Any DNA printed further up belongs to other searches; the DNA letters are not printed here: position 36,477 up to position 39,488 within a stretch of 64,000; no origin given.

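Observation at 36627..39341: Globin-coupled Ser/Thr kinase with an appended alpha/beta hydrolase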

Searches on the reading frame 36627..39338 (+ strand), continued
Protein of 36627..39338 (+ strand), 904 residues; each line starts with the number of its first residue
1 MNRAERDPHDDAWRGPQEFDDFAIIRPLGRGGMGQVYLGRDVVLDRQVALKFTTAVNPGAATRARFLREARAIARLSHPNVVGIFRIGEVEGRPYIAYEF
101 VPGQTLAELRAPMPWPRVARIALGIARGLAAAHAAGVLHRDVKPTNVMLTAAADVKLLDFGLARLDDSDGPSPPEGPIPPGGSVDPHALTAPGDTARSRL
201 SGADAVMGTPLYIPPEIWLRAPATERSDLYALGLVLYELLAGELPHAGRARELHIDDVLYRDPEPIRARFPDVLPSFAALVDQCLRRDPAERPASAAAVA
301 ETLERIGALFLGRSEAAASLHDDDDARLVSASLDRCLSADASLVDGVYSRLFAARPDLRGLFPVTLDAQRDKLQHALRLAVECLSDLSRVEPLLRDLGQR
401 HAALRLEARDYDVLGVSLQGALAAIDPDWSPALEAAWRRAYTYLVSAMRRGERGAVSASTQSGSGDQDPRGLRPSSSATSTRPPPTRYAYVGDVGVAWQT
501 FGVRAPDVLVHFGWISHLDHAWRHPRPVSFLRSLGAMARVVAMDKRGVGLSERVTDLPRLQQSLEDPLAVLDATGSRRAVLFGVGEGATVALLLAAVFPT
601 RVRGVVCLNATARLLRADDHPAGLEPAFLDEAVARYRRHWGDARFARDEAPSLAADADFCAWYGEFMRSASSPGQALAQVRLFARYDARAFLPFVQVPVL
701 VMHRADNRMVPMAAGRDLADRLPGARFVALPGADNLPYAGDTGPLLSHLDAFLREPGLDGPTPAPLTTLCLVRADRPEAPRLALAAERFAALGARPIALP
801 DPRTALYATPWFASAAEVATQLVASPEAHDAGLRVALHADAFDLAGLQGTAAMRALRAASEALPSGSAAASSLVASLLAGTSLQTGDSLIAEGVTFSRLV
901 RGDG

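Call 9: find_homologous_proteins(query=window:36627-39338:+, max_evalue=1e-10)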
Query window:36627-39338:+ (904 aa): 4748 proteins with E <= 1e-10 among 8000 candidates; the best 120 are listed.
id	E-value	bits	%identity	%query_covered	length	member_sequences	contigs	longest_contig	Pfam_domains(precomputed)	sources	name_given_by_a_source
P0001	0.0e+0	1985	100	100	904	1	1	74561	PF07714.24,PF00069.32,PF00561.27,PF00042.29,PF12146.16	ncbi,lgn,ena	-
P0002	0.0e+0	1672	85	100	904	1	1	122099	PF07714.24,PF00069.32,PF00561.27,PF00042.29,PF12146.16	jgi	-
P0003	0.0e+0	1396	72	100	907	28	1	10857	PF07714.24,PF00069.32,PF00561.27,PF00042.29,PF12146.16,PF01636.30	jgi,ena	-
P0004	0.0e+0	1287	67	100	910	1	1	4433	PF07714.24,PF00069.32,PF00561.27,PF00042.29,PF12146.16,PF01636.30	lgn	-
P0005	0.0e+0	1286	68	100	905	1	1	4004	PF07714.24,PF00069.32,PF12697.14,PF00561.27,PF00042.29,PF12146.16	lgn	-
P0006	0.0e+0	1239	66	100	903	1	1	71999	PF07714.24,PF00069.32,PF12697.14,PF00561.27,PF00042.29,PF12146.16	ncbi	ncbi:MAG: alpha/beta fold hydrolase [Polyangiales bacterium]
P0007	0.0e+0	1233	64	100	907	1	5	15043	PF07714.24,PF00069.32,PF00561.27,PF00042.29,PF12146.16,PF01636.30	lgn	-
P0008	0.0e+0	1099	60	98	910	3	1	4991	PF07714.24,PF00069.32,PF00561.27,PF00042.29,PF01636.30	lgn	-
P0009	4.8e-283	960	56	92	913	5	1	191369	PF07714.24,PF00069.32,PF00561.27,PF00042.29,PF12146.16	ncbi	ncbi:MAG: alpha/beta fold hydrolase [Polyangiales bacterium]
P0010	2.6e-277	941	53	97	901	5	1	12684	PF07714.24,PF00069.32,PF00561.27,PF00042.29,PF12146.16,PF01636.30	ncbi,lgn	-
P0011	5.1e-259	880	53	93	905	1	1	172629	PF07714.24,PF00069.32,PF00561.27,PF00042.29,PF12146.16,PF01636.30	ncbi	ncbi:MAG: alpha/beta fold hydrolase [Polyangiales bacterium]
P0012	1.5e-214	733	47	92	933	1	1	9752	PF07714.24,PF00069.32,PF00561.27,PF00042.29,PF12146.16,PF01636.30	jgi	jgi:eukaryotic-like serine/threonine-protein kinase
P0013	2.2e-201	690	47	82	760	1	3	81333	PF07714.24,PF00069.32,PF12697.14,PF03109.23,PF00561.27,PF00042.29,PF12146.16,PF01636.30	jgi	-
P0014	2.6e-199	683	46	87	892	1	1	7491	PF07714.24,PF00069.32,PF00561.27,PF00042.29,PF12146.16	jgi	jgi:serine/threonine protein kinase/pimeloyl-ACP methyl ester carboxylesterase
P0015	6.6e-199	682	48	82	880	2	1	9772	PF07714.24,PF00069.32,PF00561.27,PF00042.29,PF12146.16,PF01636.30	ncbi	-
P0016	3.0e-197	676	45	47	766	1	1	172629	PF07714.24,PF00069.32,PF12697.14,PF00561.27,PF12146.16,PF01636.30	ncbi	ncbi:MAG: alpha/beta fold hydrolase [Polyangiales bacterium]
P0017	1.6e-193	664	45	84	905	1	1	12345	PF07714.24,PF00069.32,PF03109.23,PF00561.27,PF00042.29,PF12146.16,PF01636.30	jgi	jgi:eukaryotic-like serine/threonine-protein kinase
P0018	4.0e-193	662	47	82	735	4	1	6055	PF07714.24,PF00069.32,PF00561.27,PF00042.29,PF12146.16,PF01636.30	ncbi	-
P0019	7.4e-193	662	49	79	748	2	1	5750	PF07714.24,PF00069.32,PF00561.27,PF00042.29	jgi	jgi:pimeloyl-ACP methyl ester carboxylesterase/hemoglobin-like flavoprotein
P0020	2.1e-192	660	42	96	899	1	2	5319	PF07714.24,PF00069.32,PF00561.27,PF00042.29,PF12146.16,PF01636.30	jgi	jgi:eukaryotic-like serine/threonine-protein kinase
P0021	6.6e-192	658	49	82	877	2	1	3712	PF07714.24,PF00069.32,PF00561.27,PF00042.29,PF12146.16,PF01636.30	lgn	-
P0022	3.5e-191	656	48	83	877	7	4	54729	PF07714.24,PF00069.32,PF00561.27,PF00042.29,PF12146.16,PF01636.30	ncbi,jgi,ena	jgi:pimeloyl-ACP methyl ester carboxylesterase/hemoglobin-like flavoprotein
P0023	6.4e-191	655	42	96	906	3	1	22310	PF07714.24,PF00069.32,PF03109.23,PF00561.27,PF00042.29,PF12146.16,PF01636.30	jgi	-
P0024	2.1e-190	653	47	81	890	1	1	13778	PF07714.24,PF00069.32,PF00561.27,PF00042.29,PF12146.16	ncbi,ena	-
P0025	4.2e-186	639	45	80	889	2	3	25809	PF07714.24,PF00069.32,PF12697.14,PF00561.27,PF00042.29,PF12146.16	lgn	-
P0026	3.2e-182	626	44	82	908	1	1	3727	PF07714.24,PF00069.32,PF00561.27,PF00042.29,PF12146.16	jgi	jgi:serine/threonine protein kinase/pimeloyl-ACP methyl ester carboxylesterase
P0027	1.1e-179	618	46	83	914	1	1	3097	PF07714.24,PF00069.32,PF00561.27,PF00042.29,PF12146.16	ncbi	-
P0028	4.6e-179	616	46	82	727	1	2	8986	PF07714.24,PF00069.32,PF00561.27,PF00042.29,PF12146.16,PF01636.30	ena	-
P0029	1.1e-178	615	46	82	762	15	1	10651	PF07714.24,PF00069.32,PF00561.27,PF00042.29,PF12146.16,PF01636.30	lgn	-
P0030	4.5e-176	606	44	82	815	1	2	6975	PF07714.24,PF00069.32,PF00561.27,PF00042.29,PF12146.16,PF01636.30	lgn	-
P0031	7.4e-175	602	44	82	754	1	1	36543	PF07714.24,PF00069.32,PF12697.14,PF00561.27,PF00042.29,PF12146.16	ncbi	-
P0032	5.4e-174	599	43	82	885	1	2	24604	PF07714.24,PF00069.32,PF00561.27,PF00042.29,PF12146.16,PF01636.30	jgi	jgi:eukaryotic-like serine/threonine-protein kinase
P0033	5.7e-174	599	43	82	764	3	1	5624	PF07714.24,PF00069.32,PF12697.14,PF00561.27,PF00042.29,PF12146.16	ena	-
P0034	7.4e-174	599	44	85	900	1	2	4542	PF07714.24,PF00069.32,PF00561.27,PF00042.29,PF12146.16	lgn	-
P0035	7.6e-173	595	44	82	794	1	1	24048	PF07714.24,PF00069.32,PF12697.14,PF00561.27,PF00042.29,PF12146.16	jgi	jgi:serine/threonine protein kinase/pimeloyl-ACP methyl ester carboxylesterase/truncated hemoglobin 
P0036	7.3e-170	585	45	83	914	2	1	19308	PF07714.24,PF00069.32,PF00561.27,PF00042.29,PF12146.16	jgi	jgi:pimeloyl-ACP methyl ester carboxylesterase/hemoglobin-like flavoprotein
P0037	6.5e-169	582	43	85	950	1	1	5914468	PF07714.24,PF00069.32,PF00561.27,PF00042.29,PF12146.16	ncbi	ncbi:MAG: alpha/beta fold hydrolase [Minicystis sp.]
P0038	1.2e-168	581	42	88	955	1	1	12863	PF07714.24,PF00069.32,PF00561.27,PF00042.29,PF12146.16,PF08386.17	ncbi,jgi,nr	ncbi:MAG TPA: alpha/beta fold hydrolase [Kofleriaceae bacterium]|jgi:serine/threonine protein kinase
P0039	1.6e-168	581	44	83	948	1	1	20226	PF07714.24,PF00069.32,PF12697.14,PF00561.27,PF00042.29,PF12146.16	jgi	jgi:serine/threonine protein kinase/pimeloyl-ACP methyl ester carboxylesterase/hemoglobin-like flavo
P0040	2.6e-168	580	42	84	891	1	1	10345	PF07714.24,PF00069.32,PF00561.27,PF00042.29,PF12146.16,PF01636.30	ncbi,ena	-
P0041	3.6e-168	580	45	81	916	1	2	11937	PF07714.24,PF00069.32,PF12697.14,PF00561.27,PF00042.29,PF12146.16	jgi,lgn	-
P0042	7.1e-168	579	44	82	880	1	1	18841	PF07714.24,PF00069.32,PF00561.27,PF00042.29,PF12146.16,PF08386.17,PF01636.30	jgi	-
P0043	9.8e-168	578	44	83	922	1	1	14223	PF07714.24,PF00069.32,PF00561.27,PF00042.29,PF12146.16,PF08386.17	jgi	jgi:serine/threonine protein kinase/pimeloyl-ACP methyl ester carboxylesterase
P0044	1.2e-165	571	41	87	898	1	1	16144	PF07714.24,PF00069.32,PF12697.14,PF00561.27,PF00042.29,PF12146.16,PF01636.30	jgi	jgi:serine/threonine protein kinase/pimeloyl-ACP methyl ester carboxylesterase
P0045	1.7e-165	571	43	82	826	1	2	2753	PF07714.24,PF00069.32,PF00561.27,PF00042.29,PF12146.16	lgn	-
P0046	4.7e-165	570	43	82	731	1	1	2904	PF07714.24,PF00069.32,PF03109.23,PF00561.27,PF00042.29,PF12146.16,PF01636.30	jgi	jgi:eukaryotic-like serine/threonine-protein kinase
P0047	9.1e-165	569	44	83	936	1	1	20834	PF07714.24,PF00069.32,PF00561.27,PF00042.29,PF12146.16,PF08386.17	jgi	jgi:serine/threonine protein kinase/pimeloyl-ACP methyl ester carboxylesterase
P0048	3.8e-164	567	41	82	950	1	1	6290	PF07714.24,PF00069.32,PF00561.27,PF00042.29,PF12146.16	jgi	jgi:serine/threonine protein kinase/pimeloyl-ACP methyl ester carboxylesterase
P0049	4.5e-164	566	44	83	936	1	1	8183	PF07714.24,PF00069.32,PF00561.27,PF00042.29,PF12146.16,PF08386.17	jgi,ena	-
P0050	7.8e-164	565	43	84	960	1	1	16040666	PF07714.24,PF00069.32,PF00561.27,PF00042.29,PF12146.16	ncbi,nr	ncbi:Adenylate cyclase [Minicystis rosea]|nr:Adenylate cyclase [Minicystis rosea]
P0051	1.3e-163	565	42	82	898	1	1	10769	PF07714.24,PF00069.32,PF00561.27,PF00042.29,PF01636.30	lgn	-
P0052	2.6e-163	564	44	82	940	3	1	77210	PF07714.24,PF00069.32,PF12697.14,PF00561.27,PF00042.29,PF12146.16,PF08386.17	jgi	jgi:pimeloyl-ACP methyl ester carboxylesterase/hemoglobin-like flavoprotein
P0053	2.1e-162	561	44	83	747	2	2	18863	PF07714.24,PF00069.32,PF00561.27,PF00042.29,PF12146.16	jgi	jgi:pimeloyl-ACP methyl ester carboxylesterase/hemoglobin-like flavoprotein/predicted Ser/Thr protei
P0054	5.5e-162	559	43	83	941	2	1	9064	PF07714.24,PF00069.32,PF00561.27,PF00042.29,PF12146.16,PF08386.17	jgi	-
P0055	5.9e-162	559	43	83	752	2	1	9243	PF07714.24,PF00069.32,PF12697.14,PF00561.27,PF00042.29,PF12146.16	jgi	-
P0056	8.8e-161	555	43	81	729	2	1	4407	PF07714.24,PF00069.32,PF00561.27,PF00042.29,PF12146.16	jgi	jgi:eukaryotic-like serine/threonine-protein kinase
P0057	2.0e-160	554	42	87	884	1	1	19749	PF07714.24,PF00069.32,PF12697.14,PF00561.27,PF00042.29,PF12146.16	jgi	jgi:pimeloyl-ACP methyl ester carboxylesterase/hemoglobin-like flavoprotein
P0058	2.1e-160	554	45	83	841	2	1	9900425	PF07714.24,PF00069.32,PF14531.13,PF00561.27,PF00042.29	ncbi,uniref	ncbi:alpha/beta fold hydrolase [Sorangium sp. So ce1036]|uniref:alpha/beta fold hydrolase n=1 Tax=So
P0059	7.3e-160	552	43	84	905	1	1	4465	PF07714.24,PF00069.32,PF12697.14,PF00561.27,PF00042.29,PF12146.16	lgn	-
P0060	4.0e-159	550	44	81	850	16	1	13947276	PF07714.24,PF00069.32,PF14531.13,PF00561.27,PF00042.29,PF12146.16,PF01636.30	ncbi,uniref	ncbi:alpha/beta fold hydrolase [Sorangium sp. So ce124]|uniref:alpha/beta fold hydrolase n=1 Tax=Sor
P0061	5.5e-159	549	42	82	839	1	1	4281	PF07714.24,PF00069.32,PF00561.27,PF00042.29,PF12146.16,PF01636.30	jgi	jgi:serine/threonine protein kinase/pimeloyl-ACP methyl ester carboxylesterase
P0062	5.7e-159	549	41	82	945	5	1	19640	PF07714.24,PF00069.32,PF00561.27,PF00042.29,PF12146.16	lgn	-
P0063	6.1e-159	549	45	82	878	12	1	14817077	PF07714.24,PF00069.32,PF13490.12,PF14531.13,PF00561.27,PF00042.29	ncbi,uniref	ncbi:alpha/beta fold hydrolase [Sorangium sp. So ce1389]|uniref:alpha/beta fold hydrolase n=1 Tax=So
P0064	8.4e-159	549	44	81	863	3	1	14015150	PF07714.24,PF00069.32,PF13490.12,PF00561.27,PF00042.29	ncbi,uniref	ncbi:alpha/beta fold hydrolase [Sorangium sp. So ce131]|uniref:alpha/beta fold hydrolase n=1 Tax=Sor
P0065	2.6e-158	547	43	82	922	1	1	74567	PF07714.24,PF00069.32,PF00561.27,PF00042.29,PF12146.16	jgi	jgi:serine/threonine protein kinase/pimeloyl-ACP methyl ester carboxylesterase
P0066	7.5e-158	546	43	81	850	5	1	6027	PF07714.24,PF00069.32,PF14531.13,PF00561.27,PF00042.29,PF01636.30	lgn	-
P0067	2.6e-157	544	43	81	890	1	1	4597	PF07714.24,PF00069.32,PF00561.27,PF00042.29,PF12146.16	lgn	-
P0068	8.9e-157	542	44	84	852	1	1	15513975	PF07714.24,PF00069.32,PF13490.12,PF14531.13,PF00561.27,PF00042.29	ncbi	ncbi:alpha/beta fold hydrolase [Sorangium sp. So ce134]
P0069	1.1e-156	542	42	82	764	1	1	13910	PF07714.24,PF00069.32,PF00561.27,PF00042.29,PF12146.16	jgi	jgi:serine/threonine protein kinase/pimeloyl-ACP methyl ester carboxylesterase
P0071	3.6e-155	537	40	84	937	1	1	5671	PF07714.24,PF00069.32,PF00561.27,PF00042.29,PF12146.16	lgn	-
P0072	4.8e-155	536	43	83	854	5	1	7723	PF07714.24,PF00069.32,PF13490.12,PF14531.13,PF00561.27,PF00042.29,PF01636.30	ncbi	-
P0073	8.8e-155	536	42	83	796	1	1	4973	PF07714.24,PF00069.32,PF00561.27,PF00042.29,PF12146.16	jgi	jgi:serine/threonine protein kinase/pimeloyl-ACP methyl ester carboxylesterase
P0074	1.1e-154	535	43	82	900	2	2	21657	PF07714.24,PF00069.32,PF00561.27,PF00042.29,PF12146.16,PF08386.17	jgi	jgi:serine/threonine protein kinase/pimeloyl-ACP methyl ester carboxylesterase/hemoglobin-like flavo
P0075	1.6e-154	535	43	83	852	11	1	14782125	PF07714.24,PF00069.32,PF13490.12,PF14531.13,PF00561.27,PF00042.29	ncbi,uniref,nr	ncbi:alpha/beta fold hydrolase [Sorangium cellulosum]|uniref:alpha/beta fold hydrolase n=1 Tax=Soran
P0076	1.7e-154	535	42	82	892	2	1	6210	PF07714.24,PF00069.32,PF12697.14,PF00561.27,PF00042.29,PF12146.16,PF01636.30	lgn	-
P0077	5.1e-154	533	42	85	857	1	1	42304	PF07714.24,PF00069.32,PF12697.14,PF00561.27,PF00042.29,PF12146.16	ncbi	-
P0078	6.3e-154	533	42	84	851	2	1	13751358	PF07714.24,PF00069.32,PF14531.13,PF00561.27,PF00042.29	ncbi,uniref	ncbi:alpha/beta fold hydrolase [Sorangium sp. So ce260]|uniref:alpha/beta fold hydrolase n=1 Tax=Sor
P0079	1.3e-153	532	44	84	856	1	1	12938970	PF07714.24,PF00069.32,PF14531.13,PF00561.27,PF00042.29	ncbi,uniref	ncbi:alpha/beta fold hydrolase [Sorangium sp. So ce1335]|uniref:alpha/beta fold hydrolase n=1 Tax=So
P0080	1.2e-152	528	41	81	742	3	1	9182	PF07714.24,PF00069.32,PF12697.14,PF00561.27,PF00042.29,PF12146.16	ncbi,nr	ncbi:MAG: alpha/beta fold hydrolase, partial [Myxococcales bacterium]|nr:alpha/beta fold hydrolase [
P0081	1.3e-152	528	44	81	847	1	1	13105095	PF07714.24,PF00069.32,PF14531.13,PF00561.27,PF00042.29,PF01636.30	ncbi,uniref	ncbi:alpha/beta fold hydrolase [Sorangium sp. So ce367]|uniref:alpha/beta fold hydrolase n=1 Tax=Sor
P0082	3.4e-152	527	43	82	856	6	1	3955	PF07714.24,PF00069.32,PF13490.12,PF14531.13,PF00561.27,PF00042.29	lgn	-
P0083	4.9e-152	526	42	82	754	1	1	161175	PF07714.24,PF00069.32,PF12697.14,PF03096.21,PF00561.27,PF00042.29,PF12146.16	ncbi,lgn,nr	ncbi:MAG: alpha/beta fold hydrolase [Myxococcales bacterium]|nr:MAG: alpha/beta fold hydrolase [Myxo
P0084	8.1e-152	526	42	82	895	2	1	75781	PF07714.24,PF00069.32,PF12697.14,PF00561.27,PF00042.29,PF12146.16,PF01636.30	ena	-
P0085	1.4e-151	525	41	82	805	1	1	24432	PF07714.24,PF00069.32,PF00561.27,PF00042.29,PF12146.16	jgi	jgi:serine/threonine protein kinase/pimeloyl-ACP methyl ester carboxylesterase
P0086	8.0e-151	522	41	81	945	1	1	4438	PF07714.24,PF00069.32,PF00561.27,PF00042.29,PF12146.16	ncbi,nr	ncbi:MAG TPA: alpha/beta fold hydrolase [Polyangiaceae bacterium]|nr:alpha/beta fold hydrolase [Poly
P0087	2.7e-150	521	42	83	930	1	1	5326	PF07714.24,PF00069.32,PF00561.27,PF00042.29,PF12146.16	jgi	jgi:serine/threonine protein kinase/pimeloyl-ACP methyl ester carboxylesterase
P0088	3.8e-150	520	42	82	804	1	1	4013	PF07714.24,PF00069.32,PF00561.27,PF00042.29,PF12146.16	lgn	-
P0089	3.1e-149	517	44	81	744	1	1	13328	PF07714.24,PF00069.32,PF12697.14,PF00561.27,PF00042.29,PF12146.16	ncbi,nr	ncbi:MAG TPA: alpha/beta fold hydrolase, partial [Kofleriaceae bacterium]|nr:alpha/beta fold hydrola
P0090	9.6e-149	516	43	82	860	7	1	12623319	PF07714.24,PF00069.32,PF00561.27,PF00042.29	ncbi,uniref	ncbi:alpha/beta fold hydrolase [Sorangium sp. So ce406]|uniref:alpha/beta fold hydrolase n=1 Tax=Sor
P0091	1.1e-148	515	42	82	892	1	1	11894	PF07714.24,PF00069.32,PF12697.14,PF00561.27,PF00042.29,PF12146.16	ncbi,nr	ncbi:MAG: alpha/beta fold hydrolase [Proteobacteria bacterium]|nr:alpha/beta fold hydrolase [Pseudom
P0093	8.6e-148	512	39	62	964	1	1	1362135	PF07714.24,PF00069.32,PF00561.27,PF00042.29,PF12146.16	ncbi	ncbi:MAG: alpha/beta fold hydrolase [Polyangia bacterium]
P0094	9.4e-148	512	41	82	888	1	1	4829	PF07714.24,PF00069.32,PF12697.14,PF00561.27,PF00042.29,PF12146.16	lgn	-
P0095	1.0e-147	512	40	82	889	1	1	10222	PF07714.24,PF00069.32,PF12697.14,PF00561.27,PF00042.29,PF12146.16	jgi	jgi:serine/threonine protein kinase/pimeloyl-ACP methyl ester carboxylesterase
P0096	1.6e-147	511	40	82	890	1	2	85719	PF07714.24,PF00069.32,PF12697.14,PF03109.23,PF00561.27,PF00042.29,PF12146.16,PF01636.30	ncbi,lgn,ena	-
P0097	1.7e-147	511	40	82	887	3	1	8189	PF07714.24,PF00069.32,PF12697.14,PF00561.27,PF00042.29,PF12146.16,PF01636.30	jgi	jgi:serine/threonine protein kinase/pimeloyl-ACP methyl ester carboxylesterase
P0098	4.5e-145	503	41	82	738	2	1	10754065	PF07714.24,PF00069.32,PF12697.14,PF00561.27,PF00042.29,PF12146.16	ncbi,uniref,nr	ncbi:alpha/beta fold hydrolase [Sandaracinus amylolyticus]|uniref:alpha/beta fold hydrolase n=1 Tax=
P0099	6.7e-145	503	41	82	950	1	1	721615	PF07714.24,PF00069.32,PF12697.14,PF00561.27,PF00042.29,PF12146.16,PF01636.30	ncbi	ncbi:MAG: alpha/beta fold hydrolase [Polyangia bacterium]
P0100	1.8e-143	498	41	82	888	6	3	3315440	PF07714.24,PF00069.32,PF12697.14,PF03109.23,PF00561.27,PF00042.29,PF12146.16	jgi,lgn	jgi:serine/threonine protein kinase/pimeloyl-ACP methyl ester carboxylesterase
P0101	1.9e-140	488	40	82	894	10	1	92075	PF07714.24,PF00069.32,PF00561.27,PF00042.29,PF12146.16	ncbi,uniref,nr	ncbi:alpha/beta fold hydrolase [Nannocystis sp.]|uniref:alpha/beta fold hydrolase n=1 Tax=Nannocysti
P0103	2.0e-139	485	40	82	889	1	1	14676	PF07714.24,PF00069.32,PF12697.14,PF03109.23,PF00561.27,PF00042.29,PF12146.16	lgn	-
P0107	1.6e-138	482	42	82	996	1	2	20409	PF07714.24,PF00069.32,PF00561.27,PF00042.29,PF12146.16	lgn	-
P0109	4.8e-138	480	45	67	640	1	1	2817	PF07714.24,PF00069.32,PF00561.27,PF00042.29,PF12146.16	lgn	-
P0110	2.5e-136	474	41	82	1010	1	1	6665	PF07714.24,PF00069.32,PF00561.27,PF00042.29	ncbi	-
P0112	7.9e-136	473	41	81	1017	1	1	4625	PF07714.24,PF00069.32,PF00561.27,PF00042.29,PF12146.16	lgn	-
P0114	3.9e-135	471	41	80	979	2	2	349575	PF07714.24,PF00069.32,PF00561.27,PF00042.29,PF01636.30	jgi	jgi:serine/threonine protein kinase/pimeloyl-ACP methyl ester carboxylesterase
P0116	3.5e-134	467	40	86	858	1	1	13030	PF07714.24,PF00069.32,PF00561.27,PF00042.29,PF12146.16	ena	-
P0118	2.4e-132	461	40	80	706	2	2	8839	PF07714.24,PF00069.32,PF12697.14,PF00561.27,PF00042.29,PF12146.16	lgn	-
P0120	9.7e-132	459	37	83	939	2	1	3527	PF07714.24,PF00069.32,PF12697.14,PF00561.27,PF00042.29,PF01636.30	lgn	-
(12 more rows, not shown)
